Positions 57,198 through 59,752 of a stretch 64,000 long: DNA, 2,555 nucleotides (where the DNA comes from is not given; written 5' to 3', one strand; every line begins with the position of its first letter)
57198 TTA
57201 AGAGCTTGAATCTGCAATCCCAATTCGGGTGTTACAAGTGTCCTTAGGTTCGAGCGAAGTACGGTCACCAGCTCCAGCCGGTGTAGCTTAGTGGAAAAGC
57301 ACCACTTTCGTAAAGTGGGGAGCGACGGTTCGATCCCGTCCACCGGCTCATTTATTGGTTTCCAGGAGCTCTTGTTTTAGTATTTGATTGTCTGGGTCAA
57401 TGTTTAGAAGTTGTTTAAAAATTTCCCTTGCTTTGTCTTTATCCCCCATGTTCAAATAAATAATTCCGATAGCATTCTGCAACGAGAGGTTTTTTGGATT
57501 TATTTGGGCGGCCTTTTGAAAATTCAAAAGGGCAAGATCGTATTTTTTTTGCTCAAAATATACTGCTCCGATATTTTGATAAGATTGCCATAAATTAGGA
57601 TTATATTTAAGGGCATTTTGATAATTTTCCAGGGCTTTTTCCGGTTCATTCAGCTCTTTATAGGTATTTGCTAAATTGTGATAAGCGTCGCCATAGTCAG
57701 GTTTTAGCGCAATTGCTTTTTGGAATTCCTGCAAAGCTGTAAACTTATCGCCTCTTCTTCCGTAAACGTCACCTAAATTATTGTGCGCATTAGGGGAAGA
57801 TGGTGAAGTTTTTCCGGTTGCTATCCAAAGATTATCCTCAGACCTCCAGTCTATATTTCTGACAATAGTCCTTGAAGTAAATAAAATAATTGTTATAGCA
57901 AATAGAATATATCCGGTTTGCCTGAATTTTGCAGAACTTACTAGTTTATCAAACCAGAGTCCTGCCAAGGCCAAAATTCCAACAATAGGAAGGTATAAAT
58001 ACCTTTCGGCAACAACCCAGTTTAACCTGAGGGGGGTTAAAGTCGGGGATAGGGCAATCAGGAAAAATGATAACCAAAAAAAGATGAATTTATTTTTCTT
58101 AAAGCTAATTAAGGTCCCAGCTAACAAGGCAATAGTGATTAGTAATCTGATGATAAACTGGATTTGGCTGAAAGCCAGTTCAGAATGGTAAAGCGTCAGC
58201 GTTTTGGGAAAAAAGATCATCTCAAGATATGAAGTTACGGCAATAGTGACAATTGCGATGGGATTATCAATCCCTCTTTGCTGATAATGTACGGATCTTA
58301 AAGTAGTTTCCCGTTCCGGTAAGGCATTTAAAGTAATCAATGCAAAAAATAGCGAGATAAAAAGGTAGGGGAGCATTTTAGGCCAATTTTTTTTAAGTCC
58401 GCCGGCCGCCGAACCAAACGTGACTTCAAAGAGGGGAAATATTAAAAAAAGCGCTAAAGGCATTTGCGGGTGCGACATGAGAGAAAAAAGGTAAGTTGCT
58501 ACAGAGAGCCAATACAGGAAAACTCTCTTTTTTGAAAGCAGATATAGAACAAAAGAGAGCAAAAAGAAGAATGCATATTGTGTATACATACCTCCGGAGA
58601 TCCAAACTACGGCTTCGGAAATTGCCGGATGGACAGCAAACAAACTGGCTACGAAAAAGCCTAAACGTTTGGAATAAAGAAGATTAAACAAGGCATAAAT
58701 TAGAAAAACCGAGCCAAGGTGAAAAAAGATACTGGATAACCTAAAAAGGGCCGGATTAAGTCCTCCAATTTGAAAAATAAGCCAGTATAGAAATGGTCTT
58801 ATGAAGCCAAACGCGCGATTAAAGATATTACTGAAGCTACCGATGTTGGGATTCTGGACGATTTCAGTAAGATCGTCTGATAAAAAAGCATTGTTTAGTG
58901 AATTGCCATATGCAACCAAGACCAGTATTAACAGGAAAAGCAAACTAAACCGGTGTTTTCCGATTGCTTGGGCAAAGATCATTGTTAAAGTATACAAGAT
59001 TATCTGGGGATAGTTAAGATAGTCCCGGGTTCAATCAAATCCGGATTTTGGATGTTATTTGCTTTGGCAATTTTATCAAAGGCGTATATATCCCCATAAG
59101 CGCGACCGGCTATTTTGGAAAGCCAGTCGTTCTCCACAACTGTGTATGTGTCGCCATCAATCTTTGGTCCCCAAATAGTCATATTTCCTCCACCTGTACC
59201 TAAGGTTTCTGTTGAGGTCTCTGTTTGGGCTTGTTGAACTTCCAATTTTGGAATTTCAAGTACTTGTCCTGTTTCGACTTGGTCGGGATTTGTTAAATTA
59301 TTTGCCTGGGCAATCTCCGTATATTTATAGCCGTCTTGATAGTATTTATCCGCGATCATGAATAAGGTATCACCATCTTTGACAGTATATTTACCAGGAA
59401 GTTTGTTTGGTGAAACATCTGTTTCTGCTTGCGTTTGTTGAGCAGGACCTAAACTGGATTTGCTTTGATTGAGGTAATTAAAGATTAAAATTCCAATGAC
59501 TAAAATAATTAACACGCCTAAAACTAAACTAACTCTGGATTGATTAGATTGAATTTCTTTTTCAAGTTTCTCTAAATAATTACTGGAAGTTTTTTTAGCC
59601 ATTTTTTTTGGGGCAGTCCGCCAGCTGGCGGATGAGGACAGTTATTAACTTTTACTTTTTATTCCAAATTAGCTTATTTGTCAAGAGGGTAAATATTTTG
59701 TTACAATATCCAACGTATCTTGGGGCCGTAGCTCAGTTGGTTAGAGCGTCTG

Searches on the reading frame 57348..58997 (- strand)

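Call 84: search_protein_families(library=pfam, proteins=[window:57348-58997:-], max_evalue=0.00001)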
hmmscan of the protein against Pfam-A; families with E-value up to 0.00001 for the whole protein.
window:57348-58997:- (549 aa): 14 families
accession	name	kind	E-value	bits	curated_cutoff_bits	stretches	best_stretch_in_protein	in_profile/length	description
PF07719.23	TPR_2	-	2.4e-28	96.3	27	1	437-468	2-33/34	Tetratricopeptide repeat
PF00515.34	TPR_1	-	9.5e-27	92.1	27.8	2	437-468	2-33/34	Tetratricopeptide repeat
PF13181.12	TPR_8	-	1.1e-24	84.8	25.7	1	507-537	4-34/34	Tetratricopeptide repeat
PF13414.12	TPR_11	-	1e-22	80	26.8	3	477-518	1-42/42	TPR repeat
PF13424.12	TPR_12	-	4e-22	78.6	30.1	3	403-464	4-73/77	Tetratricopeptide repeat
PF13431.12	TPR_17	-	3.1e-21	74.3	24.4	1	425-457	2-34/34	Tetratricopeptide repeat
PF14559.12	TPR_19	-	1.4e-16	61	25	1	481-537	2-58/68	Tetratricopeptide repeat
PF13374.12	TPR_10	-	1.8e-12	47.3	27.5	0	437-463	3-29/42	Tetratricopeptide repeat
PF13174.12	TPR_6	-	4.6e-12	46.2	26.3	0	510-536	6-32/33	Tetratricopeptide repeat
PF13432.12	TPR_16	-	7e-12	46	32.7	0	441-503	2-64/65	Tetratricopeptide repeat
PF13428.12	TPR_14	-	8.2e-11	41.9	23.5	0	507-545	4-42/44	Tetratricopeptide repeat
PF13176.12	TPR_7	-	2.9e-10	39.8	27.9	0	509-538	4-33/36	Tetratricopeptide repeat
PF13371.12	TPR_9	-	2.3e-07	31.2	35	0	477-540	2-65/73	Tetratricopeptide repeat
PF23914.1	TPR_CcmH_CycH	-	9.1e-07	29.3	42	0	406-503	54-154/158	Cytochrome c-type biogenesis protein H TPR domain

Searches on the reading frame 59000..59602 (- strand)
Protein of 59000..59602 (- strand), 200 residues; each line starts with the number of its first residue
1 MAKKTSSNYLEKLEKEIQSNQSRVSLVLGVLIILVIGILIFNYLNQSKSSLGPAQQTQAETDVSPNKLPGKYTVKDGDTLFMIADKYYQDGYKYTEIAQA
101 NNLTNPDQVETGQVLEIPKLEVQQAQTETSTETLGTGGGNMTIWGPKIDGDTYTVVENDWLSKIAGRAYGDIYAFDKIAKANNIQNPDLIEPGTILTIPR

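Call 84: search_protein_families(library=pfam, proteins=[window:59000-59602:-], max_evalue=0.00001)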
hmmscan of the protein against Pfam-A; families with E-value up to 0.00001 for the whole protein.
window:59000-59602:- (200 aa): 3 families
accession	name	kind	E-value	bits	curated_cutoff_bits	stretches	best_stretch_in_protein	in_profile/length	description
PF01476.26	LysM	-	4.7e-23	81.3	20.9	2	72-118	1-43/43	LysM domain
PF23472.1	LysM2_CERK1_LYK3_4_5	-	1.1e-07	32.1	27.4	0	71-118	7-54/56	LYK3/4/5 LysM2 domain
PF23457.1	LysM2_NFP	-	2e-07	31.4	36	0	71-118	7-54/56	NFP LysM2 domain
